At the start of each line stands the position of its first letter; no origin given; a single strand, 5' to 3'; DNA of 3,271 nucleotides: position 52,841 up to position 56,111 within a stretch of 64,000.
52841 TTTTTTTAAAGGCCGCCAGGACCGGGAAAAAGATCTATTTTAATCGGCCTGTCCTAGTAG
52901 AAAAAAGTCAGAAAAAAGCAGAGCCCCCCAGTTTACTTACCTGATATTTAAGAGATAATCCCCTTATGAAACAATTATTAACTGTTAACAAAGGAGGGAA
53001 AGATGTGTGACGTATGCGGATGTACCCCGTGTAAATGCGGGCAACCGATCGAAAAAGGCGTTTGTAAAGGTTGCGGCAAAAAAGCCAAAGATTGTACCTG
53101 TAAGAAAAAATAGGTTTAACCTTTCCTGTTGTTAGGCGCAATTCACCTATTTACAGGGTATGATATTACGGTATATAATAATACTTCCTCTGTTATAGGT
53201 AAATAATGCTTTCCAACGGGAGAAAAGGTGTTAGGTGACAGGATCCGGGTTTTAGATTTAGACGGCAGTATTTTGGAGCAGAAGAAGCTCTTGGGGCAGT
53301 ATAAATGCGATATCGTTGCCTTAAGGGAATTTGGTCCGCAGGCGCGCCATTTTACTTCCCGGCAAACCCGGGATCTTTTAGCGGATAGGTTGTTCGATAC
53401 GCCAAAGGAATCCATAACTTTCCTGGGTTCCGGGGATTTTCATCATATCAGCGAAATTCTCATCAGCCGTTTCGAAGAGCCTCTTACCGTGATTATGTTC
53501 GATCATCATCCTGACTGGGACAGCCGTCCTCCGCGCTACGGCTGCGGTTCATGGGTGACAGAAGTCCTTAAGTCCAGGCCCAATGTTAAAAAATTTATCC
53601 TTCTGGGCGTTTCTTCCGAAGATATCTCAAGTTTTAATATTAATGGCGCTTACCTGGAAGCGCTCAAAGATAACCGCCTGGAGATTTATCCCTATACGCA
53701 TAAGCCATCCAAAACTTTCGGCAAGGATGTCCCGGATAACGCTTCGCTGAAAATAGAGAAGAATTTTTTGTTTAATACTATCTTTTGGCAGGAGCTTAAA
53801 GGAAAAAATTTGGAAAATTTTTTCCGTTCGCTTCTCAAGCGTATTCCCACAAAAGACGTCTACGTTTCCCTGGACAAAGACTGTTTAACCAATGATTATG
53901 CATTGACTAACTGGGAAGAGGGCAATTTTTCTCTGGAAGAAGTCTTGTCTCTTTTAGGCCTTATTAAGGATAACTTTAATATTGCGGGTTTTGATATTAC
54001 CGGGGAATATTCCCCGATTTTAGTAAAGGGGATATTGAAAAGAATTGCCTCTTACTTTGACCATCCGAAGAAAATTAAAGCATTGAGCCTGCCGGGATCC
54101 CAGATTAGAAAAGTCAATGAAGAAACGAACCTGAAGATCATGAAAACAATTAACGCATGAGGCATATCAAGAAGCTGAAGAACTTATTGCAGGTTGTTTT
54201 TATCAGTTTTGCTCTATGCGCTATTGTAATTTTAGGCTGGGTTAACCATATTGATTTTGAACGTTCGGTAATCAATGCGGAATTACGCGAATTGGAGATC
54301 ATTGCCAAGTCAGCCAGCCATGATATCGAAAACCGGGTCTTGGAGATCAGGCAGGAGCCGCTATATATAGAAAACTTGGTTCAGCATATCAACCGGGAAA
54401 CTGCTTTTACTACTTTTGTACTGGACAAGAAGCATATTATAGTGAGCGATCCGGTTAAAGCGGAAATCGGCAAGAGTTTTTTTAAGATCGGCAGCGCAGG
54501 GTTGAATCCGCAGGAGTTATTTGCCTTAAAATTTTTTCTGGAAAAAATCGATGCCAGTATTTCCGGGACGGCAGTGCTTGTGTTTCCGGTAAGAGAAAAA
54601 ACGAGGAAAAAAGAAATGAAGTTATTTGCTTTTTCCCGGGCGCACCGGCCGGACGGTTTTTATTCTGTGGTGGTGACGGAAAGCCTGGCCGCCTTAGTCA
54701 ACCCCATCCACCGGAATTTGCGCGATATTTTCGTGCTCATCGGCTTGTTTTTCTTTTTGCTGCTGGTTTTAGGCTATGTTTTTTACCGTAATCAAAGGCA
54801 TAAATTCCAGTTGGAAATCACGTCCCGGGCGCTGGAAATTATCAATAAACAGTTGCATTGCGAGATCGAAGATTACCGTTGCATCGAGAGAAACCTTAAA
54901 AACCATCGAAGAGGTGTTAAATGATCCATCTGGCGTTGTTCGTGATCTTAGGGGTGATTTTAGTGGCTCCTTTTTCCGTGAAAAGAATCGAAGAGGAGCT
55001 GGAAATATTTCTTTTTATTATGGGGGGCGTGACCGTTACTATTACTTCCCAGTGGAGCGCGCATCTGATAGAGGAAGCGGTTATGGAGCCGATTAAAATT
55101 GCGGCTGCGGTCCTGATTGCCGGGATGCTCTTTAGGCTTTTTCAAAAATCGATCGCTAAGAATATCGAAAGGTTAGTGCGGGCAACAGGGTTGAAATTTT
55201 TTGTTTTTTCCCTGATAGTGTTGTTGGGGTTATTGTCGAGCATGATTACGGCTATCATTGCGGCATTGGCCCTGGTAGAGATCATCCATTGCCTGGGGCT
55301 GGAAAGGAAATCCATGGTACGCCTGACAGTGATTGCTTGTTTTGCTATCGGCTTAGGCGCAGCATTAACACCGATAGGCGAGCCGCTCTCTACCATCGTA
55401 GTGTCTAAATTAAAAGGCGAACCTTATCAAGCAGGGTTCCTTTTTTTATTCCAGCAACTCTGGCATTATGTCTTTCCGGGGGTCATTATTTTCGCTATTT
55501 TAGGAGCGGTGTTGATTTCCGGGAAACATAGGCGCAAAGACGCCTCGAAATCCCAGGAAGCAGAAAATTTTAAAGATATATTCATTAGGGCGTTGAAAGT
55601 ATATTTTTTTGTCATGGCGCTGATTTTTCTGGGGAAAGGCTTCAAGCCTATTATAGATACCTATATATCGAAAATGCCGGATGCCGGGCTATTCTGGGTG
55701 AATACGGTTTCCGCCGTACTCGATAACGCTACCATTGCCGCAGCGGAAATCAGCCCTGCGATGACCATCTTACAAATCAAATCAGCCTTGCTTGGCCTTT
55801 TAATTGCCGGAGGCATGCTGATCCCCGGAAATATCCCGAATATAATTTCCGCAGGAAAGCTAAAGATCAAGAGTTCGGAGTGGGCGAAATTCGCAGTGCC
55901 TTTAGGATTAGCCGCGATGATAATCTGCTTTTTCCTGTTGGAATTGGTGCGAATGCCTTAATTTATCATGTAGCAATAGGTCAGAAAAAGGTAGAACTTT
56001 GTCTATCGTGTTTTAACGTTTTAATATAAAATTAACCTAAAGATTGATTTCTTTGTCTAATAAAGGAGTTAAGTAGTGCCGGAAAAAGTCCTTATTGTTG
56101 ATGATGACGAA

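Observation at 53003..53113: Unannotated 36-aa ORF with 9 cysteines: metallothionein-like mini-protein next to the ECF/LTxxQ cluster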

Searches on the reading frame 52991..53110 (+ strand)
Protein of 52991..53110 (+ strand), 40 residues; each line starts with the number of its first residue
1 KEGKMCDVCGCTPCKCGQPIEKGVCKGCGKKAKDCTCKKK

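Call 3: search_protein_families(library=pfam, proteins=[window:53003-53110:+], max_evalue=10)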
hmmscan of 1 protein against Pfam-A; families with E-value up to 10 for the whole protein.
seq(36 aa): 0 families

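Call 4: search_protein_families(library=ncbifam, proteins=[window:53003-53110:+], max_evalue=10)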
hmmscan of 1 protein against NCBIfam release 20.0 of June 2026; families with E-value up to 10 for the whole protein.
seq(36 aa): 0 families

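Call 6: find_homologous_proteins(query=window:52991-53110:+, max_evalue=10)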
Query seq(40 aa): no candidate shares three 5-residue words with the query. No homologue found.

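Call 13: search_protein_representatives(protein=window:53003-53110:+)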
Query: 36 residues. Proteins with E-value up to 0.001 (for the whole library): 15; up to 1e-10: 0; up to 1e-30: 0. The best 15 are listed.
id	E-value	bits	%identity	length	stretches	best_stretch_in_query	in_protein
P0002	2.9e-07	45.9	78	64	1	1-36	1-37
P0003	4.4e-07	45.4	77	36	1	1-35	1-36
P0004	6.2e-06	41.8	74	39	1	1-34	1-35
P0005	7.7e-06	41.6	65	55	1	2-35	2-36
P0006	1.3e-05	40.8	71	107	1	1-34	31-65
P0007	1.5e-05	40.6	61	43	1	1-36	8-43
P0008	1.8e-05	40.4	69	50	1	1-35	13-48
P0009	3.7e-05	39.5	68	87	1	1-34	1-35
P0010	4.2e-05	39.3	65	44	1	1-34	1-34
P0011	4.4e-05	39.2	74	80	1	1-35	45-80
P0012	4.9e-05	39.1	62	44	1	1-34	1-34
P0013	6.0e-05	38.8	62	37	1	1-34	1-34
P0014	1.7e-04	37.4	67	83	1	1-36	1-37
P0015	2.3e-04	37.0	64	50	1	1-36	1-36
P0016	8.2e-04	35.3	68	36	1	1-34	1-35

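Call 24: find_encoding_contigs(protein=P0004, flank=5000, max_places=2)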
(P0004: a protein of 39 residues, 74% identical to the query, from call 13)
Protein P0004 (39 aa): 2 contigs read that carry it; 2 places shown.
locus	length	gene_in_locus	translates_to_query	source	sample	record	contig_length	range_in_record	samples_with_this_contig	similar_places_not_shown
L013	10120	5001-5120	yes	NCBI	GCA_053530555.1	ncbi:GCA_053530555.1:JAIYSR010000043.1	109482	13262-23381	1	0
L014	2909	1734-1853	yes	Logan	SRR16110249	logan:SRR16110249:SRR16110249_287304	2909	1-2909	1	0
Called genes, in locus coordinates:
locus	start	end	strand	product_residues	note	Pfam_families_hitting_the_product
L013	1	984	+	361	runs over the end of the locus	PF01658:Inos-1-P_synth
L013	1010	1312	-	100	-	-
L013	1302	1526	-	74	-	-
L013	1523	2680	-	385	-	PF00091:Tubulin, PF12327:FtsZ_C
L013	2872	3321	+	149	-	-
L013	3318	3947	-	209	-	PF04289:DUF447_N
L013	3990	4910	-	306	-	PF01874:CitG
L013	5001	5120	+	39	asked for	-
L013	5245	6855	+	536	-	PF00682:HMGL-like, PF22617:HCS_D2, PF08502:LeuA_dimer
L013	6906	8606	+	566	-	PF02776:TPP_enzyme_N, PF00205:TPP_enzyme_M, PF02775:TPP_enzyme_C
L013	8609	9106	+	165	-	PF13291:ACT_4 (weak), PF01842:ACT, PF22629:ACT_AHAS_ss, PF13710:ACT_5, PF10369:ALS_ss_C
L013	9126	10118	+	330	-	PF02826:2-Hacid_dh_C (weak), PF07991:KARI_N, PF01450:KARI_C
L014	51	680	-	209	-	PF04289:DUF447_N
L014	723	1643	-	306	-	PF01874:CitG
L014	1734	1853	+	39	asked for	-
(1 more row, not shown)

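Call 37: predict_structure(alignment_id=A3)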
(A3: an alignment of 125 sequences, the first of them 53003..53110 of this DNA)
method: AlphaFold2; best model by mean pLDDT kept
length: 36 residues; sequences in the alignment: 125
mean_pLDDT: 81.1   pTM: 0.49
mean pLDDT of the five models: 81.1, 80.7, 80.5, 80.1, 76.5
residues with pLDDT >= 90: 2; 70-90: 27; 50-70: 7; < 50: 0
segments of 3 or more residues with pLDDT < 50: none
pLDDT, mean of each block of 10 residues (from residue 1): 68 86 87 83
secondary structure, 60 per line:
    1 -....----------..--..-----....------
elements in order: H2-5

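Call 39: fold_search(model_id=the predicted structure, library=pdb)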
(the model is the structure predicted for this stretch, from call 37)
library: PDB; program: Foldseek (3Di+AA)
matches with E <= 10: 21; with E <= 0.001: 0
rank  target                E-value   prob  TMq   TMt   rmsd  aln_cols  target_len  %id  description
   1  4qbh_A                4.8e+00  0.03  0.29  0.06   3.7        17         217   35  Crystal structure of a stable adenylate kinase variant AKlse5 (released 2014-06-25)
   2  8oki_A                5.6e+00  0.02  0.31  0.02   8.1        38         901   29  Cryo-EM structure of Pyrococcus furiosus transcription elongation complex bound to Spt4/5 (released 2024-04-24)
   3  4col_A                6.1e+00  0.03  0.38  0.03   1.9        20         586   30  Crystal structure of the anaerobic ribonucleotide reductase from Thermotoga maritima with dATP bound in the specificit (released 2015-05-06)
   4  5m3m_A                6.1e+00  0.02  0.31  0.02   8.6        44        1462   20  Free monomeric RNA polymerase I at 4.0A resolution (released 2016-11-23)
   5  9bct_A                6.6e+00  0.01  0.31  0.02   8.0        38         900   29  Cryo-EM structure of Thermococcus kodakarensis FttA-dependent transcription pre-termination complex containing 44 nt R (released 2024-07-31)
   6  4zn3_B                7.1e+00  0.03  0.35  0.23   2.0        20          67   25  Crystal Structure of MjSpt4:Spt5 complex conformation B (released 2016-03-16)
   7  4coi_A                7.1e+00  0.02  0.38  0.03   1.9        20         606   30  Crystal structure of the anaerobic ribonucleotide reductase from Thermotoga maritima with glycerol in the active site (released 2015-01-14)
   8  8rqk_A                7.1e+00  0.02  0.30  0.01   1.8        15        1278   47  Structure of the complete Vaccinia DNA-dependent RNA polymerase complex at 2.65A resolution (released 2025-01-29)
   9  3irb_B                7.1e+00  0.02  0.36  0.13   2.7        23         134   30  Crystal structure of protein with unknown function from DUF35 family (13815350) from SULFOLOBUS SOLFATARICUS at 1.80 A (released 2009-09-01)
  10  6rwe_A                7.1e+00  0.02  0.33  0.01   8.2        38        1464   21  RNA Polymerase I Open Complex conformation 2 (released 2019-12-11)
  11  5aie_A                7.7e+00  0.01  0.34  0.26   3.2        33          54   27  Not4 ring domain in complex with Ubc4 (released 2015-04-29)
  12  3cg7_B                8.3e+00  0.03  0.37  0.06   2.9        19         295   32  Crystal structure of cell-death related nuclease 4 (CRN-4) (released 2008-12-30)
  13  1s0u                  8.3e+00  0.02  0.35  0.05   2.0        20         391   30  eIF2gamma apo (released 2004-01-20)
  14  9lul_M                8.3e+00  0.02  0.30  0.03   3.3        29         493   17  Local refinement of stacked like DDB1-DDA1-DET1-Ube2e2-COP1 complex (layer 1) (released 2026-01-28)
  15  8qsz_A                9.0e+00  0.03  0.31  0.01   1.1        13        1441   38  Structure of s. pombe RNA polymerase II in complex with DSIF and Rat1/Rai1 (released 2024-10-23)
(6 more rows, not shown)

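Call 55: search_protein_families(library=pfam, alignment_id=A3, max_evalue=1)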
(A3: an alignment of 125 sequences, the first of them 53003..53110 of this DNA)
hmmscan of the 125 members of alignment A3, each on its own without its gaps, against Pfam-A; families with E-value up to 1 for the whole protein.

A. member 1, window:53003-53110:+ (36 aa): 0 families

B. families by the number of members that match (of 125 scanned): 31 families (the first 25 are shown)
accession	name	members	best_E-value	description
PF18508.7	zf_C2H2_13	14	0.0015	Zinc finger domain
PF12749.12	Metallothio_Euk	12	0.02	Eukaryotic metallothionein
PF13240.11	Zn_Ribbon_1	5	0.0044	zinc-ribbon domain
PF03942.20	DTW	3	0.078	DTW domain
PF01258.23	zf-dskA_traR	2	0.03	Prokaryotic dksA/traR C4-type zinc finger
PF05191.20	ADK_lid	2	0.049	Adenylate kinase, active site lid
PF12253.13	CAF1A_dimeriz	2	0.21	Chromatin assembly factor 1 subunit A dimerization domain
PF08792.16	A2L_zn_ribbon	2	0.45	A2L zinc ribbon domain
PF00695.24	vMSA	2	0.81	Major surface antigen from hepadnavirus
PF11861.13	DUF3381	1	0.0011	Ribosomal RNA methyltransferase Spb1, DUF3381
PF06945.18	DUF1289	1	0.0059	Protein of unknown function (DUF1289)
PF12773.13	DZR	1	0.0075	Double zinc ribbon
PF12446.13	DUF3682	1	0.0083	Protein of unknown function (DUF3682)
PF13248.11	Zn_ribbon_3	1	0.031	zinc-ribbon domain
PF02377.20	Dishevelled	1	0.059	Dishevelled specific domain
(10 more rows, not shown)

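Call 56: search_protein_families(library=ncbifam, alignment_id=A3, max_evalue=1)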
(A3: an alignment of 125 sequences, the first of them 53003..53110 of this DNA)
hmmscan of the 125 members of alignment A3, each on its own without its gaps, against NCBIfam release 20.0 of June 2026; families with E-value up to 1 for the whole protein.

A. member 1, window:53003-53110:+ (36 aa): 0 families

B. families by the number of members that match (of 125 scanned): 10 families
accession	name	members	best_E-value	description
NF005724.0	PRK07539.1-4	5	0.0049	NADH-quinone oxidoreductase subunit NuoE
NF005297.0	PRK06824.1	3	0.042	translation initiation factor Sui1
NF045510.1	4Cys_prefix_kin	2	0.0017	4-Cys prefix domain-containing protein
NF009040.0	PRK12373.1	2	0.007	NADH-quinone oxidoreductase subunit E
TIGR03826.1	YvyF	1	0.01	TIGR03826 family flagellar region protein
NF003219.0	PRK04191.1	1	0.15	30S ribosomal protein S3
NF008763.0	PRK11798.1-2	1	0.34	ClpXP protease specificity-enhancing factor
NF011103.0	PRK14530.1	1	0.38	adenylate kinase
NF008861.0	PRK11893.2-3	1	0.54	methionine--tRNA ligase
TIGR00269.1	TIGR00269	1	0.84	TIGR00269 family protein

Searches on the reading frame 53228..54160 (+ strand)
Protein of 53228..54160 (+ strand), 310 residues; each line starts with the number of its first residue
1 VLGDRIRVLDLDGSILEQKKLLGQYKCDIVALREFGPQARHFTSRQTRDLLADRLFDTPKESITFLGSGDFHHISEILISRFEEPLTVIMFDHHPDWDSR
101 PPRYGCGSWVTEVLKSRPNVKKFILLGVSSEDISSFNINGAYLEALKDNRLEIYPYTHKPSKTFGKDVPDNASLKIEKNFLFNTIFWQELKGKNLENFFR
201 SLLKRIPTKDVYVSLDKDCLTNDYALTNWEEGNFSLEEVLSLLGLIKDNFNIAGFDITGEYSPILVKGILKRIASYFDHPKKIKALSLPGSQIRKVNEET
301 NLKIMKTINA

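Call 9: search_protein_families(library=pfam, proteins=[window:53228-54160:+], max_evalue=0.01)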
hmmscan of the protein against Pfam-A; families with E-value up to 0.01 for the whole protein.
window:53228-54160:+ (310 aa): 1 family
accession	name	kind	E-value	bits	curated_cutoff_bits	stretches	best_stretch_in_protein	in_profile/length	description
PF00491.26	Arginase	-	1.6e-08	34.8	22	1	81-265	107-259/280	Arginase family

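Call 74: search_protein_families(library=ncbifam, proteins=[window:53228-54160:+], max_evalue=0.001)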
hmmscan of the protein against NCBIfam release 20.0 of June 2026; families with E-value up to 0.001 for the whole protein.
window:53228-54160:+ (310 aa): 1 family
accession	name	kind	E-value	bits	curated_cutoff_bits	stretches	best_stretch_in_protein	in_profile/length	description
NF002564.0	PRK02190.1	subfamily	3.1e-05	23.3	302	0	178-258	193-274/307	agmatinase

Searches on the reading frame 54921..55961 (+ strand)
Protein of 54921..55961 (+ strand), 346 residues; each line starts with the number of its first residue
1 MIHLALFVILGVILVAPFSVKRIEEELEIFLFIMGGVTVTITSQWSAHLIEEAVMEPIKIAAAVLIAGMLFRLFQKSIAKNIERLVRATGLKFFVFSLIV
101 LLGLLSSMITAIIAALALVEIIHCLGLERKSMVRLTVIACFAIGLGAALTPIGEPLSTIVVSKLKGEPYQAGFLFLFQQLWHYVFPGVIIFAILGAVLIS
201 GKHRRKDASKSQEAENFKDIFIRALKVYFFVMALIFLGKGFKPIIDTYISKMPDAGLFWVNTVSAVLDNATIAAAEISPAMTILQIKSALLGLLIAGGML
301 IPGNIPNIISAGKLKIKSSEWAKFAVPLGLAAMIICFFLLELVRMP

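Call 9: search_protein_families(library=pfam, proteins=[window:54921-55961:+], max_evalue=0.01)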
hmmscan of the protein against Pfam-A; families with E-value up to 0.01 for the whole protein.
window:54921-55961:+ (346 aa): 2 families
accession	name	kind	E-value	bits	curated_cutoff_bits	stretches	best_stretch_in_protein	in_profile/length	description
PF07854.18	DUF1646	-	6.9e-119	397.7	21.4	1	5-341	3-345/347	Protein of unknown function (DUF1646)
PF03600.22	CitMHS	-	8.2e-07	28.9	31.9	1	2-238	9-220/336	Citrate transporter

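Call 74: search_protein_families(library=ncbifam, proteins=[window:54921-55961:+], max_evalue=0.001)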
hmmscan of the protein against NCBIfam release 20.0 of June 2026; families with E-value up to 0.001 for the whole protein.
window:54921-55961:+ (346 aa): 0 families
